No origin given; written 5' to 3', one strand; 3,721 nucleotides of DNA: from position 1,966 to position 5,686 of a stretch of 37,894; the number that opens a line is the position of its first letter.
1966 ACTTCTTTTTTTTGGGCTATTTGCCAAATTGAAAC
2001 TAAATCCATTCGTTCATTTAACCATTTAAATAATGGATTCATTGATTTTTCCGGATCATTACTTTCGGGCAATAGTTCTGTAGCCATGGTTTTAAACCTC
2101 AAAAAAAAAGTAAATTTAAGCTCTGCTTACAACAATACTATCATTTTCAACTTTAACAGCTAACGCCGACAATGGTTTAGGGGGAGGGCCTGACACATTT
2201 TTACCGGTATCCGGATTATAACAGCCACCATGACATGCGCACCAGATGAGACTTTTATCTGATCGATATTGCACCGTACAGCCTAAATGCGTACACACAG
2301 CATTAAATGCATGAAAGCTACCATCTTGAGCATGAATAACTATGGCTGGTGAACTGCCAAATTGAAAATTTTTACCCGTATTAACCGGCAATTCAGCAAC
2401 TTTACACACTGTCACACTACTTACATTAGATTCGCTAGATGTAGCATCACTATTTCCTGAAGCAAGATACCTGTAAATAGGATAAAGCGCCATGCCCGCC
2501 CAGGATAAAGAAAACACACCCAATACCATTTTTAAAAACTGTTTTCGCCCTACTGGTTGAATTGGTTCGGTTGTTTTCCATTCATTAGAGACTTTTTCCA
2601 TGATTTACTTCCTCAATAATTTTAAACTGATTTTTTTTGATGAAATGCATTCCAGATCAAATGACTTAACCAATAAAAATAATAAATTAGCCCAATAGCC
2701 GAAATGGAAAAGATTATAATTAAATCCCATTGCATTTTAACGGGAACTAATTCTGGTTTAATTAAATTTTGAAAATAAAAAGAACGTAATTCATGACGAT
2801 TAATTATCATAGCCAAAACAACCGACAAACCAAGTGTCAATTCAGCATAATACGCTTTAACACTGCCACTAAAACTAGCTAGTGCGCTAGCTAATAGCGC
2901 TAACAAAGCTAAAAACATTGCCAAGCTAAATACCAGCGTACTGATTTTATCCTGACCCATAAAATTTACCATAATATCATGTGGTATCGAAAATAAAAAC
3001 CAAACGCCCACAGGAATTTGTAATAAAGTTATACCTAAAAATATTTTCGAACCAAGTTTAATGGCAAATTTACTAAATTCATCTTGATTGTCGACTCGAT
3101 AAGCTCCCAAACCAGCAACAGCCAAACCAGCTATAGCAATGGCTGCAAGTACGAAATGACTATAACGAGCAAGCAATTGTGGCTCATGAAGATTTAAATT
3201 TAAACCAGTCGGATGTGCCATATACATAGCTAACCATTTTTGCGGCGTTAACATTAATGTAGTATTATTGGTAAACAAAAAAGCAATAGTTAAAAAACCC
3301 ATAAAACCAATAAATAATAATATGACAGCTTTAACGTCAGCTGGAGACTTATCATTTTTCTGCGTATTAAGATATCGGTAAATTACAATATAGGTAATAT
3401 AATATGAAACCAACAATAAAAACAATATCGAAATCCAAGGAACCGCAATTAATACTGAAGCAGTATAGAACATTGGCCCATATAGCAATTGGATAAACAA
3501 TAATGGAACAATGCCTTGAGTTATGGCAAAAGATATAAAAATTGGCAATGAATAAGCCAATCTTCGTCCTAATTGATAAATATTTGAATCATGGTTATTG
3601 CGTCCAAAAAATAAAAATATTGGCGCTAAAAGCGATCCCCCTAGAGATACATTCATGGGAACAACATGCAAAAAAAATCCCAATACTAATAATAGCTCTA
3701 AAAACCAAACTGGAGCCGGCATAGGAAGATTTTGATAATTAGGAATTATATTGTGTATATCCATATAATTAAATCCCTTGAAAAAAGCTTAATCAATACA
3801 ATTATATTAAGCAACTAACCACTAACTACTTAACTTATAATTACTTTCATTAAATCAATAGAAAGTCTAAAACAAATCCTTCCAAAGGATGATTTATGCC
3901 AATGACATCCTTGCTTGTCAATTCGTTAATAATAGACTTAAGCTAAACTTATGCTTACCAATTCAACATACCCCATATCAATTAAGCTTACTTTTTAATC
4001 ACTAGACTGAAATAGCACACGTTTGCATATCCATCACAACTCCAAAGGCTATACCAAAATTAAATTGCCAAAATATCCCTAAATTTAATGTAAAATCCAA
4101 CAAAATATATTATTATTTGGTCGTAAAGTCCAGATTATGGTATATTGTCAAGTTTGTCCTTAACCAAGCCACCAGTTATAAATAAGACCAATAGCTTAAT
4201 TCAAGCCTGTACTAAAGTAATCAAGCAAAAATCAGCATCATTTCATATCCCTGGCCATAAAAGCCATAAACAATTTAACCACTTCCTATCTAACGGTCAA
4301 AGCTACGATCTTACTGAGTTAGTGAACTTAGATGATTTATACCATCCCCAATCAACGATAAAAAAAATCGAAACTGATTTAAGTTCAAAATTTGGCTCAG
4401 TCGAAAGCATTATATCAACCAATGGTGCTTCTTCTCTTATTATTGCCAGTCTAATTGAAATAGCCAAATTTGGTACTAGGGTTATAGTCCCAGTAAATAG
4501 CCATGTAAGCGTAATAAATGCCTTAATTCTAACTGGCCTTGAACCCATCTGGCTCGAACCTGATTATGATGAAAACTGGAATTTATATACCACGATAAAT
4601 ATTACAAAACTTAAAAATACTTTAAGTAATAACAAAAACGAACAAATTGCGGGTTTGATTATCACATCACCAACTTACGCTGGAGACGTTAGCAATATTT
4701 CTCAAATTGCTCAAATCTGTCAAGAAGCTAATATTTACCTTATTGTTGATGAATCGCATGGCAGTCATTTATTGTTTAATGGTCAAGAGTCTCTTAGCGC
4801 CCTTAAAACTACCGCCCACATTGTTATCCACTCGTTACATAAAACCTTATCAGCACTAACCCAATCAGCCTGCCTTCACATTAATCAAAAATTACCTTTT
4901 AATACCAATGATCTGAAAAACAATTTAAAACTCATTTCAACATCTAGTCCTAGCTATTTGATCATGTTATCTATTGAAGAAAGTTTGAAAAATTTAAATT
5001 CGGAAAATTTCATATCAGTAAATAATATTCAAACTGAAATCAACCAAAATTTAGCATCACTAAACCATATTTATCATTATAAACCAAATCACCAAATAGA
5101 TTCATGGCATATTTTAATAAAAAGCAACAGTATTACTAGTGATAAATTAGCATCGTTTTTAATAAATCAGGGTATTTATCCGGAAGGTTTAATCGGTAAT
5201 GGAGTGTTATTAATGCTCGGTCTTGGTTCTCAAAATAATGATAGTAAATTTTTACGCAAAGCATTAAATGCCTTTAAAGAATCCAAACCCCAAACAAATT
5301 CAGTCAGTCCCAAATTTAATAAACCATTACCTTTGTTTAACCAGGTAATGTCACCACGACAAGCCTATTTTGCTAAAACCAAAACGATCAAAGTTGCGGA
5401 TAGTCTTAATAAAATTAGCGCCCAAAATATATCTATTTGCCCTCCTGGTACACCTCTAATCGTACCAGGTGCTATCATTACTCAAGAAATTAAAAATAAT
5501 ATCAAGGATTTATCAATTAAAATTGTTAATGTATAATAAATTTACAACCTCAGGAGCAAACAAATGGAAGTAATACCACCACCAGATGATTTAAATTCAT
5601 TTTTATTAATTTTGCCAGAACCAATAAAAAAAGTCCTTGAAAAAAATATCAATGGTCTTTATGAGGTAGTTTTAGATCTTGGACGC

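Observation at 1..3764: Rieske/cytochrome b6-like module with no visible c-type cytochrome, flanked by and translationally coupled to paralogous bd-oxidase-like membrane proteins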

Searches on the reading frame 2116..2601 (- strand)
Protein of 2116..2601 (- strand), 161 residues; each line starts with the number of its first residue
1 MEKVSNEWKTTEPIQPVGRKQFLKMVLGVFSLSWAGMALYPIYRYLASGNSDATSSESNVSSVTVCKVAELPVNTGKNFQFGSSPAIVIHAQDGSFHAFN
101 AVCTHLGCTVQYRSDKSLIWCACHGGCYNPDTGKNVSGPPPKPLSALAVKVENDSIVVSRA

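Call 5: search_protein_families(library=pfam, proteins=[window:2116-2601:-], max_evalue=1)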
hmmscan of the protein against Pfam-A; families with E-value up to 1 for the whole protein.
window:2116-2601:- (161 aa): 2 families
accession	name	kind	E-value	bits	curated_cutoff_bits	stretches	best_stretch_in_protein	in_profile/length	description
PF00355.32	Rieske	-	7.8e-15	55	20.3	1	63-145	3-85/88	Rieske [2Fe-2S] domain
PF13806.12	Rieske_2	-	0.00021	21.6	27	1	63-158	3-103/104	Rieske-like [2Fe-2S] domain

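Call 6: search_protein_families(library=ncbifam, proteins=[window:2116-2601:-], max_evalue=1)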
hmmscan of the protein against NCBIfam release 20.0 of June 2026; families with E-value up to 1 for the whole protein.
window:2116-2601:- (161 aa): 17 families
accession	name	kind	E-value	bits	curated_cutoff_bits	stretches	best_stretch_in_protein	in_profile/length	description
NF010001.0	PRK13474.1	subfamily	8.6e-20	70.8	154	1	14-160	9-163/178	cytochrome b6-f complex iron-sulfur subunit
NF045928.1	Cytb6fFeSPetC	equivalog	6.6e-19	67.9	250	1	16-159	11-164/179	cytochrome b6-f complex iron-sulfur subunit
TIGR01416.1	Rieske_proteo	equivalog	8.6e-12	45.4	97.4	1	95-156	108-172/176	ubiquinol-cytochrome c reductase iron-sulfur subunit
NF007422.0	PRK09965.1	equivalog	6.2e-11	42.3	113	1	62-159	3-99/106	bifunctional 3-phenylpropionate/cinnamic acid dioxygenase ferredoxin subunit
NF042948.2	3PPDioc_HcaC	equivalog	2.4e-09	37.4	150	1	62-158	3-100/105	3-phenylpropionate/cinnamic acid dioxygenase ferredoxin subunit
NF041174.1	SDX_Thmprot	equivalog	1e-08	35.3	170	1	83-141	23-85/109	sulredoxin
NF050121.1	bc1_QcrA_actin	exception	1.3e-08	34.7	275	1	94-158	238-304/319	cytochrome bc1 complex Rieske iron-sulfur subunit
TIGR02694.1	arsenite_ox_S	equivalog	4.9e-08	32.9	95.65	1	92-153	47-109/129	arsenate reductase (azurin) small subunit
TIGR03171.1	soxL2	equivalog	3.7e-06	26.1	582.1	2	117-150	231-265/321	Rieske iron-sulfur protein SoxL2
TIGR02377.1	MocE_fam_FeS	subfamily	7.8e-05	22.6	136.15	1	63-158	3-99/101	MocE family 2Fe-2S type ferredoxin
TIGR03228.1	anthran_1_2_A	equivalog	0.00032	19.5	671.9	1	64-132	41-112/438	anthranilate 1,2-dioxygenase large subunit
NF058607.1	GlBtMonoOxGbcA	equivalog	0.0024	16.4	670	1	78-130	73-127/420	glycine betaine monooxygenase oxygenase subunit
NF041683.1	ant_diox_AndAb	equivalog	0.0046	17.1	150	1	77-158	17-98/100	anthranilate 1,2-dioxygenase ferredoxin subunit AndAb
NF042946.1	3PPDioc_HcaE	equivalog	0.014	14.4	830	1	78-131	56-111/450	3-phenylpropionate/cinnamic acid dioxygenase subunit alpha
TIGR02378.1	nirD_assim_sml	equivalog_domain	0.031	14.4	74.65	1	63-158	3-103/105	nitrite reductase small subunit NirD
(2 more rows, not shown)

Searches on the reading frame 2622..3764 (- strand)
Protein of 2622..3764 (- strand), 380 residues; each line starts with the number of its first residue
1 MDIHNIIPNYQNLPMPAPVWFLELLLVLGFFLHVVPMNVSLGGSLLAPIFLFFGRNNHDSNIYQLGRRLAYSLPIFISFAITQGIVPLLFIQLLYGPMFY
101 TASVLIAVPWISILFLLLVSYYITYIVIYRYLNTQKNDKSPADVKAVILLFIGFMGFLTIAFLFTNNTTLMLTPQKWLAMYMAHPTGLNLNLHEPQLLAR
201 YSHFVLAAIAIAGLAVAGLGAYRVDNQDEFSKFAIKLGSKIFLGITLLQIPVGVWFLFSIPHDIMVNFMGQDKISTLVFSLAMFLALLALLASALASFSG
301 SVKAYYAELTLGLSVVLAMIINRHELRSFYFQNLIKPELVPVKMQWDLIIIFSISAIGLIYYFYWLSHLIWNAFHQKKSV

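Call 5: search_protein_families(library=pfam, proteins=[window:2622-3764:-], max_evalue=1)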
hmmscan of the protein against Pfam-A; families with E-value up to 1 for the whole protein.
window:2622-3764:- (380 aa): 0 families

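Call 6: search_protein_families(library=ncbifam, proteins=[window:2622-3764:-], max_evalue=1)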
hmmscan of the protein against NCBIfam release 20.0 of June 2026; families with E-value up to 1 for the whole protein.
window:2622-3764:- (380 aa): 0 families

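Call 18: find_homologous_proteins(query=window:2622-3764:-)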
Query window:2622-3764:- (380 aa): 129 proteins with E <= 0.001 among 8000 candidates; the best 120 are listed.
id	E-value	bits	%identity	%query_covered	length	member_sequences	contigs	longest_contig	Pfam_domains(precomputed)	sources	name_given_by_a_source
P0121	1.8e-226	770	92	100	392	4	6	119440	-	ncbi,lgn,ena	-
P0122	2.0e-210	717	85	100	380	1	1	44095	-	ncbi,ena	-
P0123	2.5e-210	717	85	100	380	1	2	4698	-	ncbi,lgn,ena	-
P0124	9.9e-210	715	85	100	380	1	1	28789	-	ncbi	-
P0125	1.4e-209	714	85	100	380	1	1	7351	-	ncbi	-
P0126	1.2e-151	524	82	76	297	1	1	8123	-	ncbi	-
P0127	3.4e-125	437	54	100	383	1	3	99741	-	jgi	jgi:hypothetical protein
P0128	7.1e-122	426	53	100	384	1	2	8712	-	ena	-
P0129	7.5e-121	422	53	100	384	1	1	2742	-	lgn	-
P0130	5.6e-119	416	52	100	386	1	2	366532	-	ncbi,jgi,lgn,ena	jgi:hypothetical protein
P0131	1.5e-118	415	53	100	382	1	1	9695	-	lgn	-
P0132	5.9e-118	413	50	99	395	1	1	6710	-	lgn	-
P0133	6.5e-118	413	51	99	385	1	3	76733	-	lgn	-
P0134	1.1e-116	409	48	100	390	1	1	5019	-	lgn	-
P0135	2.1e-116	408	52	99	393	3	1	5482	-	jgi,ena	-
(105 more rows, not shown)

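Call 24: search_solved_structures(query=A1, max_evalue=10, show_alignments=1)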
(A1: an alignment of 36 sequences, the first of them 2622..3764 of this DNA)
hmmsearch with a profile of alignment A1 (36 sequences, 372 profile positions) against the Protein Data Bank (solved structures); distinct sequences matched with E-value up to 10: 1.
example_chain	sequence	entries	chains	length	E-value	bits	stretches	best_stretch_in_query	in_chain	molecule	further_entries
8i4t_F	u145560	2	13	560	0.79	11.8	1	107-164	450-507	Envelopment polyprotein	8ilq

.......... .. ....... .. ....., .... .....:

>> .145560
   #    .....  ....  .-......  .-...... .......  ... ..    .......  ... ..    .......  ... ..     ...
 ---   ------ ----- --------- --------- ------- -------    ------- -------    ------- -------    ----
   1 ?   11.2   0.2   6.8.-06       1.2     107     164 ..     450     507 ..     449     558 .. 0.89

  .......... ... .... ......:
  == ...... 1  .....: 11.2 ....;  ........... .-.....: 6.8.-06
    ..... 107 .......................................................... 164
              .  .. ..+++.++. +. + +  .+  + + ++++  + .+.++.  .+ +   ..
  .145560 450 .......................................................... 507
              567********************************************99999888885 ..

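Call 54: predict_structure(alignment_id=A1)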
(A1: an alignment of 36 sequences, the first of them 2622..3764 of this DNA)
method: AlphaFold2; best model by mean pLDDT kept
length: 380 residues; sequences in the alignment: 36
mean_pLDDT: 91.7   pTM: 0.89
mean pLDDT of the five models: 91.7, 90.9, 90.1, 89.8, 84.3
residues with pLDDT >= 90: 299; 70-90: 61; 50-70: 16; < 50: 4
segments of 3 or more residues with pLDDT < 50: none
pLDDT, mean of each block of 10 residues (from residue 1): 79 90 94 96 98 93 95 94 91 94 95 97 95 69 93 98 97 93 90 96 98 96 74 97 98 97 96 97 98 97 97 98 96 91 90 84 78 57
secondary structure, 60 per line:
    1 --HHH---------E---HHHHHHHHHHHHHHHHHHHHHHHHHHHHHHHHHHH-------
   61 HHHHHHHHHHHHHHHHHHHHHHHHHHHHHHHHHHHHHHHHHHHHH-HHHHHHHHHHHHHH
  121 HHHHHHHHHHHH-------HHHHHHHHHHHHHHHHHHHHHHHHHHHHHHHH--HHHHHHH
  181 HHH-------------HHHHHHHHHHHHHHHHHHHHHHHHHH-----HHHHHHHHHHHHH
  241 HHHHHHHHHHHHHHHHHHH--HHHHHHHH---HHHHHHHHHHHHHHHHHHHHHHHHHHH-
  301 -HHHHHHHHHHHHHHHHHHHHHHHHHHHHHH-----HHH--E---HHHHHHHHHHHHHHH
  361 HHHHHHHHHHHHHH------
elements in order: H19-53 H61-105 H107-132 H140-171 H174-183 H197-222 H228-259 H262-269 H273-299 H302-331 H346-374

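Call 57: fold_search(model_id=the predicted structure, library=pdb)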
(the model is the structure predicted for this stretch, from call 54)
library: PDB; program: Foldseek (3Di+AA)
matches with E <= 10: 333; with E <= 0.001: 9
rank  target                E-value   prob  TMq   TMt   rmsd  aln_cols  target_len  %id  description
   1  5doq_A                1.0e-06  1.00  0.75  0.67   4.1       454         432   14  The structure of bd oxidase from Geobacillus thermodenitrificans (released 2016-05-04)
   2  9r2g_A                3.4e-06  1.00  0.72  0.73   4.5       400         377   12  Cytochrome bd II oxidase qOR-2 type from Mycobacterium smegmatis (released 2026-03-04)
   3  6rx4_A                5.5e-05  1.00  0.63  0.52   9.6       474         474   10  THE STRUCTURE OF BD OXIDASE FROM ESCHERICHIA COLI (released 2019-11-20)
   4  7oy2_C                6.7e-05  1.00  0.65  0.55   9.8       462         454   10  High resolution structure of cytochrome bd-II oxidase from E. coli (released 2021-12-15)
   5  8b4o_A                2.0e-04  1.00  0.54  0.48   7.3       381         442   12  Cryo-EM structure of cytochrome bd oxidase from C. glutamicum (released 2022-12-28)
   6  7ose_A                2.3e-04  1.00  0.62  0.49  10.4       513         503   10  cytochrome bd-II type oxidase with bound aurachin D (released 2021-11-17)
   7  6rko_A                2.4e-04  1.00  0.59  0.52   9.6       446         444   11  Cryo-EM structure of the E. coli cytochrome bd-I oxidase at 2.68 A resolution (released 2019-10-16)
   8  7d5i_A                3.3e-04  1.00  0.60  0.53   7.1       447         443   11  Structure of Mycobacterium smegmatis bd complex in the apo-form. (released 2021-06-23)
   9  9fka_A                4.8e-04  1.00  0.62  0.53   6.6       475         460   10  Cryo-EM structure of the reduced cytochrome bd oxidase from M. tuberculosis (released 2025-02-12)
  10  7oy2_B                1.2e-03  1.00  0.51  0.51   8.0       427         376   13  High resolution structure of cytochrome bd-II oxidase from E. coli (released 2021-12-15)
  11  7nkz_A                1.3e-03  1.00  0.63  0.54   7.3       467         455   11  Cryo-EM structure of the cytochrome bd oxidase from M. tuberculosis at 2.5 A resolution (released 2021-09-22)
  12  6rko_B                2.8e-03  1.00  0.54  0.54   7.6       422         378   14  Cryo-EM structure of the E. coli cytochrome bd-I oxidase at 2.68 A resolution (released 2019-10-16)
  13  6rx4_B                4.4e-03  1.00  0.52  0.52   7.5       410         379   15  THE STRUCTURE OF BD OXIDASE FROM ESCHERICHIA COLI (released 2019-11-20)
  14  8b4o_B                6.1e-03  1.00  0.50  0.56   6.7       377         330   17  Cryo-EM structure of cytochrome bd oxidase from C. glutamicum (released 2022-12-28)
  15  9r2g_D                6.9e-03  1.00  0.57  0.64   6.0       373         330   11  Cytochrome bd II oxidase qOR-2 type from Mycobacterium smegmatis (released 2026-03-04)
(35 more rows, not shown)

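Call 66: find_encoding_contigs(protein=window:2622-3764:-, flank=6000, max_places=4)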
Protein window:2622-3764:- (380 aa): 5 contigs read that carry it; 4 places shown.
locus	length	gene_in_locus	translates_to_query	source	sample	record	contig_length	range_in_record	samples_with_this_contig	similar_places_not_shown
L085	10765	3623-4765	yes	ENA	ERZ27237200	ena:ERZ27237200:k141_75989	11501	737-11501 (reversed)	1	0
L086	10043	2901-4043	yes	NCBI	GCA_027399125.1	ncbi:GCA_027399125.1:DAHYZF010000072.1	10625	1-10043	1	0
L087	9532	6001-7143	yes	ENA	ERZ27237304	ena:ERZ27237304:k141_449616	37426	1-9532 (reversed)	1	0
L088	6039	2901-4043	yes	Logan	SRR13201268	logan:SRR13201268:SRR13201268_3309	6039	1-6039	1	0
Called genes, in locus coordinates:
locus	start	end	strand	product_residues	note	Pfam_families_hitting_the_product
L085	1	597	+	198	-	?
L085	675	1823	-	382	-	PF19568:Spore_III_AA, PF13604:AAA_30 (weak), PF00004:AAA (weak), PF03266:NTPase_1 (faint), PF13479:AAA_24 (faint)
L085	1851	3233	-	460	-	PF01276:OKR_DC_1, PF00155:Aminotran_1_2, PF01041:DegT_DnrJ_EryC1, PF05889:SepSecS (weak), PF03711:OKR_DC_1_C (faint)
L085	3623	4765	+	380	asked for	-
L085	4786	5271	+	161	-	PF00355:Rieske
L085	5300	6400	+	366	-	PF00033:Cytochrome_B, PF13631:Cytochrom_B_N_2, PF00032:Cytochrom_B_C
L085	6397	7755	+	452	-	PF01654:Cyt_bd_oxida_I (weak)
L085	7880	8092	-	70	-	-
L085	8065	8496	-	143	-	-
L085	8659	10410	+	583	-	-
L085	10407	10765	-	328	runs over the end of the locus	PF13280:WYL (weak), PF25583:WCX (weak)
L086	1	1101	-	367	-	?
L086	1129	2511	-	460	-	PF01276:OKR_DC_1, PF00155:Aminotran_1_2, PF01041:DegT_DnrJ_EryC1, PF05889:SepSecS (weak), PF03711:OKR_DC_1_C (faint)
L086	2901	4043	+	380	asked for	-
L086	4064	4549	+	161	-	PF00355:Rieske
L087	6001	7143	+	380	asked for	-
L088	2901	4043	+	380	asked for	-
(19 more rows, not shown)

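Call 71: search_protein_representatives(alignment_id=A1)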
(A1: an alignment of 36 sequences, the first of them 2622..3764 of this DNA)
Query: 36 sequences, 372 profile positions. Proteins with E-value up to 0.001 (for the whole library): 2821; up to 1e-10: 1811; up to 1e-30: 865. The best 150 are listed.
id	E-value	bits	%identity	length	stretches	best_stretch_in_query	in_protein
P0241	7.7e-146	502.2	-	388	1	1-371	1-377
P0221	6.1e-131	453.2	-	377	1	1-369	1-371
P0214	3.6e-127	440.8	-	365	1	5-367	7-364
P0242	8.6e-126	436.2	-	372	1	4-368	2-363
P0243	5.0e-121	420.6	-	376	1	5-366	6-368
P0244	6.1e-121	420.3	-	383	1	6-371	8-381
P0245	6.2e-118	410.4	-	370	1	6-369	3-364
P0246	5.4e-117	407.3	-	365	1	6-364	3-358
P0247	3.3e-115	401.4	-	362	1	7-367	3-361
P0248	1.4e-114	399.4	-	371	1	5-363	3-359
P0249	2.8e-114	398.4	-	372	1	2-367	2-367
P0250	5.3e-112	390.9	-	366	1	7-367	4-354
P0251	5.7e-112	390.8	-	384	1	5-370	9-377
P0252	1.9e-111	389.1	-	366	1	6-365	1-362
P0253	4.1e-111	388.0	-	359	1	4-369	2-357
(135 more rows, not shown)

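Call 73: search_protein_families(library=pfam, proteins=[L085:8659-10410:+], max_evalue=0.001)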
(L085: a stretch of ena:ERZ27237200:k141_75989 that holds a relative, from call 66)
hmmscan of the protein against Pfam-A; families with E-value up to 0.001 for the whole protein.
L085:8659-10410:+ (583 aa): 0 families

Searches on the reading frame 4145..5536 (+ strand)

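Call 47: search_protein_families(library=pfam, proteins=[window:4145-5536:+], max_evalue=0.001)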
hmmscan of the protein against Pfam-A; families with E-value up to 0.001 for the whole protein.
window:4145-5536:+ (463 aa): 5 families
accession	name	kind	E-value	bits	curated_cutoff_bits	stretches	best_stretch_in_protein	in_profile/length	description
PF01276.26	OKR_DC_1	-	8.3e-43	147.1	27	1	18-295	3-304/417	Orn/Lys/Arg decarboxylase, major domain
PF01041.23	DegT_DnrJ_EryC1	-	4.2e-11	43.1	19.8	1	63-214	18-157/360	DegT/DnrJ/EryC1/StrS aminotransferase family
PF00155.27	Aminotran_1_2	-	5e-11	42.8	19.7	1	65-345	37-329/361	Aminotransferase class I and II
PF05889.19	SepSecS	-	3.3e-06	26.5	21.1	1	107-206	98-195/389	O-phosphoseryl-tRNA(Sec) selenium transferase, SepSecS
PF03711.20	OKR_DC_1_C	-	1.9e-05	25.4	24.2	1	384-453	34-104/132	Orn/Lys/Arg decarboxylase, C-terminal domain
